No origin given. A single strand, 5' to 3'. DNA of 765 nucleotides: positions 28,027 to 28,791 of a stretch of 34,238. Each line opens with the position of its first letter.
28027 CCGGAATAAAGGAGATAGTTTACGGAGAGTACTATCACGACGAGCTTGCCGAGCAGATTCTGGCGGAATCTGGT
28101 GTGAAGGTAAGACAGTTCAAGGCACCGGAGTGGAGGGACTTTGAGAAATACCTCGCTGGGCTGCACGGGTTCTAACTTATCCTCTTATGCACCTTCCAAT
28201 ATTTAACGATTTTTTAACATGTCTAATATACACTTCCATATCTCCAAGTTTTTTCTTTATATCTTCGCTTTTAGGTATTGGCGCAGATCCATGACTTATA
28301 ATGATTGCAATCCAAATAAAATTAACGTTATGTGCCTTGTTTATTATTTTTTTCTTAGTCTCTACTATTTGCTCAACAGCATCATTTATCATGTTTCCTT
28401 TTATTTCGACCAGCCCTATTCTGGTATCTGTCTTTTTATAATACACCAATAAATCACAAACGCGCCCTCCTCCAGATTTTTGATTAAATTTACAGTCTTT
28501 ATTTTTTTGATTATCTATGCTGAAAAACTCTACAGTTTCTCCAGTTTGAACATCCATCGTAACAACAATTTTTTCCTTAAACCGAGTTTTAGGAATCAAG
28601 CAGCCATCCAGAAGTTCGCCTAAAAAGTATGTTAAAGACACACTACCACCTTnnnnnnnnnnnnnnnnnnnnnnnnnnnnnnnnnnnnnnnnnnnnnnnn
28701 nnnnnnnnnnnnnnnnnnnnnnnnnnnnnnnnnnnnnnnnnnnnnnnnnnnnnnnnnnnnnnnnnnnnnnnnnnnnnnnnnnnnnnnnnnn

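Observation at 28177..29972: Candidate novel two-gene defence system: ABC/AAA_15-21-type ATPase translationally coupled to a small PD-(D/E)xK-like protein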

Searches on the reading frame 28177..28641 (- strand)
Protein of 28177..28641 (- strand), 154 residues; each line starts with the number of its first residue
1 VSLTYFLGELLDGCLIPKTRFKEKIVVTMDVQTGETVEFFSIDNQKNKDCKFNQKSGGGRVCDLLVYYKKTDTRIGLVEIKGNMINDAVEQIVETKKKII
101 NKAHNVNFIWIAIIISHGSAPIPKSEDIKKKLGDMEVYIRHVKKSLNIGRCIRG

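Call 3: search_protein_families(library=pfam, proteins=[window:28177-28641:-], max_evalue=1)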
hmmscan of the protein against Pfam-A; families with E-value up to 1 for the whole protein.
window:28177-28641:- (154 aa): 4 families
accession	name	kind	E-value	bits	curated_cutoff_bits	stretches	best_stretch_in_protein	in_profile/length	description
PF14501.12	HATPase_c_5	-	0.00082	19.7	22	1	3-51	6-54/102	GHKL domain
PF14060.11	DUF4252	-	0.0032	18.1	23.9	1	44-91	77-124/125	Domain of unknown function (DUF4252)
PF15568.11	Imm39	-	0.041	14.5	25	1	85-140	29-82/131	Immunity protein 39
PF00502.25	Phycobilisome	-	0.2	12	22.2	1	87-146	33-91/155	Phycobilisome protein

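Call 4: search_protein_families(library=padloc, proteins=[window:28177-28641:-], max_evalue=1)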
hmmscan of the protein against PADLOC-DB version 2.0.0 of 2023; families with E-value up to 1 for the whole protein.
window:28177-28641:- (154 aa): 1 family
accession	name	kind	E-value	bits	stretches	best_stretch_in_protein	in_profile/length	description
PDLC04563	PDC-M29B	-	0.00025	19.2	1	22-108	37-121/164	-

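Call 5: search_protein_families(library=ncbifam, proteins=[window:28177-28641:-], max_evalue=1)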
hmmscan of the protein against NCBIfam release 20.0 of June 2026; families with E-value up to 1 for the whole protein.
window:28177-28641:- (154 aa): 2 families
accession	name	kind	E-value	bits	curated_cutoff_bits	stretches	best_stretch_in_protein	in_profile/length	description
TIGR02347.1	chap_CCT_zeta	equivalog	0.0014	17.2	587.15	1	66-111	248-293/531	T-complex protein 1 subunit zeta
NF038337.1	FAAL_FadD21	exception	0.1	11.1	1100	1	54-131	482-563/579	fatty-acid--AMP ligase FAAL21/FadD21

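Call 7: search_protein_families(library=phrogs, proteins=[window:28177-28641:-], max_evalue=1)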
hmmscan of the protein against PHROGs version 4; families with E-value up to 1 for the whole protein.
window:28177-28641:- (154 aa): 1 family
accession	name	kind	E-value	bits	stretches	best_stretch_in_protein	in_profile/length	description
phrog_13518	-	unknown function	0.12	11.3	1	30-118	1101-1179/1230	-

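Call 8: find_homologous_proteins(query=window:28177-28641:-, max_evalue=0.01)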
Query window:28177-28641:- (154 aa): 1 proteins with E <= 0.01 among 18 candidates.
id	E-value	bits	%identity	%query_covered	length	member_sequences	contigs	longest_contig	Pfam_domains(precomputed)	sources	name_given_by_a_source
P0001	6.7e-97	339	100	100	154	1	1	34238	-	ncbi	-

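Call 20: search_protein_representatives(protein=window:28177-28641:-)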
Query: 154 residues. Proteins with E-value up to 0.001 (for the whole library): 117; up to 1e-10: 11; up to 1e-30: 1. The best 117 are listed.
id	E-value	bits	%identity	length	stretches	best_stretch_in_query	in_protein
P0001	2.1e-97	339.1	100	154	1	1-154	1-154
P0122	3.3e-30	121.0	50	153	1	9-153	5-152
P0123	3.4e-13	65.8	39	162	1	9-145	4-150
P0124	1.2e-12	64.0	36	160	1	8-132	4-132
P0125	1.9e-12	63.4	44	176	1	9-134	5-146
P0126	2.8e-12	62.9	44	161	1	7-132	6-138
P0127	4.8e-12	62.1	41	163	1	10-135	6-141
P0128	3.9e-11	59.2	38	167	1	20-153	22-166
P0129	5.0e-11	58.8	40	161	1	10-141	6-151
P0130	5.3e-11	58.7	37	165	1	8-130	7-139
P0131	9.4e-11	57.9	38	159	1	8-133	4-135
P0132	1.4e-10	57.4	38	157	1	10-132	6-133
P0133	1.5e-10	57.3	40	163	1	13-129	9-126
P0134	2.5e-10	56.5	37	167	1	10-132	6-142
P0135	6.9e-10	55.1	36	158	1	10-133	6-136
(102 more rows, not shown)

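Call 24: search_protein_families(library=padloc, alignment_id=A1, max_evalue=0.01)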
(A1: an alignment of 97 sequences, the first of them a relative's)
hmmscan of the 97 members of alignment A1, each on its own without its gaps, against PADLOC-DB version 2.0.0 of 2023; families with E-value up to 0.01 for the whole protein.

A. member 1, P0001 (154 aa): 1 family
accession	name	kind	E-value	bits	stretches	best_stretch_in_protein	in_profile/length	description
PDLC04563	PDC-M29B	-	0.00025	19.2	1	22-108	37-121/164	-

B. families by the number of members that match (of 97 scanned): 12 families
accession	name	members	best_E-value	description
PDLC04563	PDC-M29B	46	5.8e-08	-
PDLC04666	PDC-M47B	9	0.00024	-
PDLC04034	PD-T4-4_B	8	1.6e-05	-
PDLC04665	PDC-M47B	7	0.00016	-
PDLC01472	PD_DExK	2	0.004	"CAS-I,CAS-II,CAS-III,CAS-IV,CAS-V,CAS-VI; associated"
PDLC04668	PDC-M47B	1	0.001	-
PDLC01307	Csm6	1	0.0023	CAS-III; associated_signaling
PDLC04526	PDC-M22B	1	0.0028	-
PDLC04756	PDC-M64B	1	0.0044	-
PDLC04964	PDC-S23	1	0.0064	-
PDLC04564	PDC-M29B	1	0.0073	-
PDLC04206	HEC-01B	1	0.0089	-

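Call 25: list_cluster_members(proteins=[P0001, P0002, P0003, P0004, P0010, P0017])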
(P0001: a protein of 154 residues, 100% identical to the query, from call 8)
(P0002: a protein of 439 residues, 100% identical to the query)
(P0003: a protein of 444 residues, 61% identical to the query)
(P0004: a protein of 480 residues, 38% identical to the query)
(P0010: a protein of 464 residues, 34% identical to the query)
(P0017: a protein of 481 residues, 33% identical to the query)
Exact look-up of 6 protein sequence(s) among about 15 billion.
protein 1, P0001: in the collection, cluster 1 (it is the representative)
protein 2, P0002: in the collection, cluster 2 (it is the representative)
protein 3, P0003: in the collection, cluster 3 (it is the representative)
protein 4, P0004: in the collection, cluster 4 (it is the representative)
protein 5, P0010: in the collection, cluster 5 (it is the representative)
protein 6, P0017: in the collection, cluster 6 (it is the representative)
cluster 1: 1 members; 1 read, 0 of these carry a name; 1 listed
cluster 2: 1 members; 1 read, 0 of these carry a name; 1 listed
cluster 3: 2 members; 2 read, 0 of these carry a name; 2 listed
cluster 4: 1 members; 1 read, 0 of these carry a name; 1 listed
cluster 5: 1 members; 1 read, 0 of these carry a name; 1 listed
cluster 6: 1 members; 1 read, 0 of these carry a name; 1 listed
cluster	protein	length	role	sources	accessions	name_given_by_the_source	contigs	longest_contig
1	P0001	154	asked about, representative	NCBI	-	-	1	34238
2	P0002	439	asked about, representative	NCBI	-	-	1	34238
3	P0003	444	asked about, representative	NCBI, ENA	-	-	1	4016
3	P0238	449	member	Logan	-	-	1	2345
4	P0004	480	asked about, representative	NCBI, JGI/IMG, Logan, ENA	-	-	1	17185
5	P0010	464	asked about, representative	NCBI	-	-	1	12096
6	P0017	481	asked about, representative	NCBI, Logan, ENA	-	-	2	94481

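Call 29: predict_structure(alignment_id=A1)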
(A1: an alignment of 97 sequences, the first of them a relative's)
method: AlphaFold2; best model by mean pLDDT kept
length: 154 residues; sequences in the alignment: 97
mean_pLDDT: 94.3   pTM: 0.90
mean pLDDT of the five models: 94.3, 93.5, 93.4, 93.2, 92.8
residues with pLDDT >= 90: 132; 70-90: 21; 50-70: 1; < 50: 0
segments of 3 or more residues with pLDDT < 50: none
pLDDT, mean of each block of 10 residues (from residue 1): 82 97 97 98 96 95 97 97 93 96 90 93 90 96 97 96
secondary structure, 60 per line:
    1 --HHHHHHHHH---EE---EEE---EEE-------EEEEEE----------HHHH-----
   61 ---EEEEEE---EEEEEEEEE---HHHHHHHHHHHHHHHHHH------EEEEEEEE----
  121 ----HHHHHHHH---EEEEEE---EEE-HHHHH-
elements in order: H3-11 E20-22 E26-28 E36-41 H52-55 E64-69 E73-81 H85-102 E109-116 H125-132 E136-141 E145-147 H149-153

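Call 34: fold_search(model_id=the predicted structure, library=pdb)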
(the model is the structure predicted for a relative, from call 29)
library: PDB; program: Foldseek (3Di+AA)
matches with E <= 10: 748; with E <= 0.001: 0
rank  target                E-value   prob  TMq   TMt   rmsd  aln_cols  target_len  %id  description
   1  9f9k_C                2.8e-02  0.35  0.30  0.27   9.9       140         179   14  Crystal structure of MUS81-EME1 bound by compound 15. (released 2024-07-03)
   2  9f9l_A                3.0e-02  0.28  0.25  0.21  10.5       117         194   11  Crystal structure of MUS81-EME1 bound by compound 16. (released 2024-07-03)
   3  4p0q_A                4.4e-02  0.28  0.26  0.17  11.0       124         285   14  Crystal structure of Human Mus81-Eme1 in complex with 5'-flap DNA (released 2014-05-28)
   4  2ziw_A                5.3e-02  0.38  0.27  0.17   7.3       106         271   14  Crystal structure of the Mus81-Eme1 complex (released 2008-04-29)
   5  9f99_A                5.6e-02  0.23  0.26  0.23   9.9       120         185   13  Crystal structure of MUS81-EME1 bound by compound 10. (released 2024-06-19)
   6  9f99_C                6.8e-02  0.21  0.25  0.22  10.6       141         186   11  Crystal structure of MUS81-EME1 bound by compound 10. (released 2024-06-19)
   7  9f98_A                7.8e-02  0.33  0.29  0.25   9.8       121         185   12  Crystal structure of MUS81-EME1, apo form. (released 2024-07-03)
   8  4p0p_A                7.8e-02  0.23  0.29  0.19  10.2       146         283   13  Crystal structure of Human Mus81-Eme1 in complex with 5'-flap DNA, and Mg2+ (released 2014-05-28)
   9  9f99_E                8.8e-02  0.20  0.27  0.24  10.8       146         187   12  Crystal structure of MUS81-EME1 bound by compound 10. (released 2024-06-19)
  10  9f9m_C                8.8e-02  0.15  0.23  0.21   7.8       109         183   15  Crystal structure of MUS81-EME1 bound by compound 21. (released 2024-06-19)
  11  5uf8_A                1.0e-01  0.44  0.29  0.28   5.7       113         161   10  Crystal structure of the ARF family small GTPase ARF2 from Candida albicans in complex with GDP (released 2017-01-25)
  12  8em1_B                1.1e-01  0.57  0.37  0.15   5.6       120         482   13  Type IIS Restriction Endonuclease PaqCI, DNA Unbound (released 2023-03-22)
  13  6xl1_A                1.1e-01  0.38  0.26  0.13   7.1        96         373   14  crystal structure of cA4-activated Card1(D294N) (released 2020-12-30)
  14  8em1_A                1.1e-01  0.54  0.37  0.15   5.8       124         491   14  Type IIS Restriction Endonuclease PaqCI, DNA Unbound (released 2023-03-22)
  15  2p10_A                1.3e-01  0.35  0.25  0.16   4.9        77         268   23  CRYSTAL STRUCTURE OF A PUTATIVE PHOSPHONOPYRUVATE HYDROLASE (MLL9387) FROM MESORHIZOBIUM LOTI MAFF303099 AT 2.15 A RES (released 2007-03-20)
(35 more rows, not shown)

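Call 37: search_solved_structures(query=A1, max_evalue=10, show_alignments=3)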
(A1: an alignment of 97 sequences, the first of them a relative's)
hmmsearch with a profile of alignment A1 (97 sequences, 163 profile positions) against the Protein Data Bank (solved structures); distinct sequences matched with E-value up to 10: 2.
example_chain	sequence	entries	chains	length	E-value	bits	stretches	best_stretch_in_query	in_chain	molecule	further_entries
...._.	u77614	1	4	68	0.54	13.5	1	69-122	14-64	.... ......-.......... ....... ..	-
4kjm_A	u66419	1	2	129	2.9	11.2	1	86-150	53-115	Extracellular matrix-binding protein ebh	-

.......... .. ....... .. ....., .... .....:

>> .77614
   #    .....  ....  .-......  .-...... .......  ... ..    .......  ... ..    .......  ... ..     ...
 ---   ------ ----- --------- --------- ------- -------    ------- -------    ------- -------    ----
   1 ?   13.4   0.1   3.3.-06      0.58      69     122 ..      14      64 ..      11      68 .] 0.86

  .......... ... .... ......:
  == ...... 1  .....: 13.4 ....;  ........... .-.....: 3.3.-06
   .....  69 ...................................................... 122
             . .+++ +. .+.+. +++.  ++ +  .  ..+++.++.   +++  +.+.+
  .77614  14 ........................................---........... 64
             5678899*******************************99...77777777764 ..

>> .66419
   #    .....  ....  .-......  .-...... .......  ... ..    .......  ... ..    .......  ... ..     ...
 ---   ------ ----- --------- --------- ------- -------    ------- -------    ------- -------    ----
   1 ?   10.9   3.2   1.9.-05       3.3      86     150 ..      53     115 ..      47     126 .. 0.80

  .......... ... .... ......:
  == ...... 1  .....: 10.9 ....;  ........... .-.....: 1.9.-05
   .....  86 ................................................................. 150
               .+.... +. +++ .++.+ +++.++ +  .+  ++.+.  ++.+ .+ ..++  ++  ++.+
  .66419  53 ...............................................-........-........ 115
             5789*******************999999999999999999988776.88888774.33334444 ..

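Call 39: fold_search(model_id=the predicted structure, library=viral)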
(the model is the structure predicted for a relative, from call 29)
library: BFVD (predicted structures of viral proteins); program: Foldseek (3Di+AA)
matches with E <= 10: 638; with E <= 0.001: 0
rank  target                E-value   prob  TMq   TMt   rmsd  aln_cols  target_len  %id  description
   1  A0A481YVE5            3.2e-03  0.99  0.35  0.30   3.8        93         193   17  Uncharacterized protein [Marseillevirus LCMAC102]
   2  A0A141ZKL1            3.6e-03  0.93  0.31  0.14   6.2       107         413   17  (no name in the UniProt tables at hand)
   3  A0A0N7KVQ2            1.2e-02  0.44  0.27  0.25  10.2       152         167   13  (no name in the UniProt tables at hand)
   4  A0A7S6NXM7            1.5e-02  0.85  0.43  0.36  11.0       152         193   11  Uncharacterized protein [Bathycoccus sp. RCC716 virus 1]
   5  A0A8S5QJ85            1.6e-02  0.82  0.27  0.17   5.4        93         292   15  Restriction endonuclease [Siphoviridae sp. ctezl47]
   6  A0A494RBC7            1.6e-02  0.66  0.31  0.32  10.7       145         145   12  (no name in the UniProt tables at hand)
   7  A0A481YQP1            1.9e-02  0.84  0.36  0.25   5.2       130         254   13  Uncharacterized protein [Marseillevirus LCMAC101]
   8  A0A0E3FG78            2.0e-02  0.84  0.38  0.23   5.3       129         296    9  Uncharacterized protein [Synechococcus phage ACG-2014i]
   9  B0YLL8                2.3e-02  0.84  0.32  0.10   4.6        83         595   19  ATP-binding cassette transporter-like protein [Glossina hytrovirus (isolate Glossina pallidipes/Ethiopia/Seibersdorf/-)]
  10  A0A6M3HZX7            3.4e-02  0.93  0.34  0.43   3.8        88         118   11  (no name in the UniProt tables at hand)
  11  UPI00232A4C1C         4.6e-02  0.57  0.37  0.23  11.7       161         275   12  (no name look-up for this kind of identifier)
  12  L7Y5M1                5.3e-02  0.57  0.30  0.16   9.0       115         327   18  Putative KilA-N domain-containing protein [Megavirus lba]
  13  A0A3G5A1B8            5.3e-02  0.30  0.33  0.26  14.3       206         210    9  Uncharacterized protein [Harvfovirus sp.]
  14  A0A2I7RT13            5.6e-02  0.30  0.21  0.25   5.7        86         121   19  (no name in the UniProt tables at hand)
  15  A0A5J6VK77            5.6e-02  0.20  0.25  0.25   9.1       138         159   12  Uncharacterized protein [Megaviridae environmental sample]
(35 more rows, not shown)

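Call 44: find_homologous_proteins(query=A1, max_evalue=0.00001)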
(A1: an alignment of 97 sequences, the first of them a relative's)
Query A1 (97 sequences) (154 aa, profile of the alignment): 54 proteins with E <= 0.00001 among 1718 candidates.
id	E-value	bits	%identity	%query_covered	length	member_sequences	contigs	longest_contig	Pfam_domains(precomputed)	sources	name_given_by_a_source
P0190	7.1e-47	177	35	80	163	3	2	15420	-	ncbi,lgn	ncbi:MAG: hypothetical protein ACRDIV_21080 [Ktedonobacteraceae bacterium]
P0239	4.9e-46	175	33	81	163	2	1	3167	-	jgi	jgi:hypothetical protein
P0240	1.7e-45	173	33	96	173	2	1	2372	-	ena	-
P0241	6.5e-43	165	29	91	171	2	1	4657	-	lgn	-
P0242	1.3e-42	164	28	90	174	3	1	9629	-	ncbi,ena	-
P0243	3.5e-42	162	29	96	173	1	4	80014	-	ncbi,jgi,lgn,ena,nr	ncbi:MAG TPA: hypothetical protein VNG51_01635 [Ktedonobacteraceae bacterium]|nr:hypothetical protei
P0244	6.1e-42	161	29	97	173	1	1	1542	-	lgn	-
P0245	1.4e-41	160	29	91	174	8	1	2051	-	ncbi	ncbi:MAG: hypothetical protein ACRDHW_03995 [Ktedonobacteraceae bacterium]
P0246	1.7e-41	160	34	78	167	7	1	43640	-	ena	-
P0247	6.1e-41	158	30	99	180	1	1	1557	-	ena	-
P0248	6.4e-41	158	26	90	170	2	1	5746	-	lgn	-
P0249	6.5e-41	158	29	75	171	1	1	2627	-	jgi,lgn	jgi:hypothetical protein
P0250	1.2e-40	157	28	90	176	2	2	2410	-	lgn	-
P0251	3.8e-40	156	27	88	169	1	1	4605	-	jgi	-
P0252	3.8e-40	156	27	99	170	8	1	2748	-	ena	-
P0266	1.6e-37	147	28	96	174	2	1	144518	-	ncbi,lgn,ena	-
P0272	6.6e-34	135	26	84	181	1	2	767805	-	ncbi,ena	-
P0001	8.0e-34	135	100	100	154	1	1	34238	-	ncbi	-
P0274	2.6e-30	124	24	84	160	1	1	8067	-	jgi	jgi:hypothetical protein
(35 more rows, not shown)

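Call 46: find_encoding_contigs(protein=P0272, flank=6000, max_places=2)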
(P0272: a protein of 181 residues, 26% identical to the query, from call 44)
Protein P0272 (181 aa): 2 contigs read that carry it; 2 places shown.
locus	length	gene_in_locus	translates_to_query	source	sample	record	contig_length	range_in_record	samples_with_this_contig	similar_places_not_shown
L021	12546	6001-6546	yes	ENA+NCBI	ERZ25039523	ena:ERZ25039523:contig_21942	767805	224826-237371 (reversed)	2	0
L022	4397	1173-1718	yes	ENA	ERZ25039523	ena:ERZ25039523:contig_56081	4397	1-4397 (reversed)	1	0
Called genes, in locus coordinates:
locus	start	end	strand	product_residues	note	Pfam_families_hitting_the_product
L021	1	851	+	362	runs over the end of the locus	PF00988:CPSase_sm_chain, PF00117:GATase, PF07722:Peptidase_C26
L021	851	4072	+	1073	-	PF25596:CPSase_L_D1, PF02222:ATP-grasp, PF02786:CPSase_L_D2, PF02787:CPSase_L_D3, PF25596:CPSase_L_D1, PF02222:ATP-grasp, PF02786:CPSase_L_D2, PF07478:Dala_Dala_lig_C, +6 more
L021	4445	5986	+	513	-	PF13175:AAA_15, PF13304:AAA_21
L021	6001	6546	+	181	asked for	-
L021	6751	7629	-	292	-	PF01634:HisG, PF08029:HisG_C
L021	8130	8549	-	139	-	PF09234:DUF1963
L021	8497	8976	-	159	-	PF09234:DUF1963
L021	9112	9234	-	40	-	-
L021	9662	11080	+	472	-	PF00206:Lyase_1, PF14698:ASL_C2 (weak)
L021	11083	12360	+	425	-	PF00764:Arginosuc_synth, PF20979:Arginosuc_syn_C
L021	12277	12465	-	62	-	-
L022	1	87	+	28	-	?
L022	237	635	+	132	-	-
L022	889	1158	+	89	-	-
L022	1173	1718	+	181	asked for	-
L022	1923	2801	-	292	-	PF01634:HisG, PF08029:HisG_C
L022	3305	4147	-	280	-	PF09234:DUF1963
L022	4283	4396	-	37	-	?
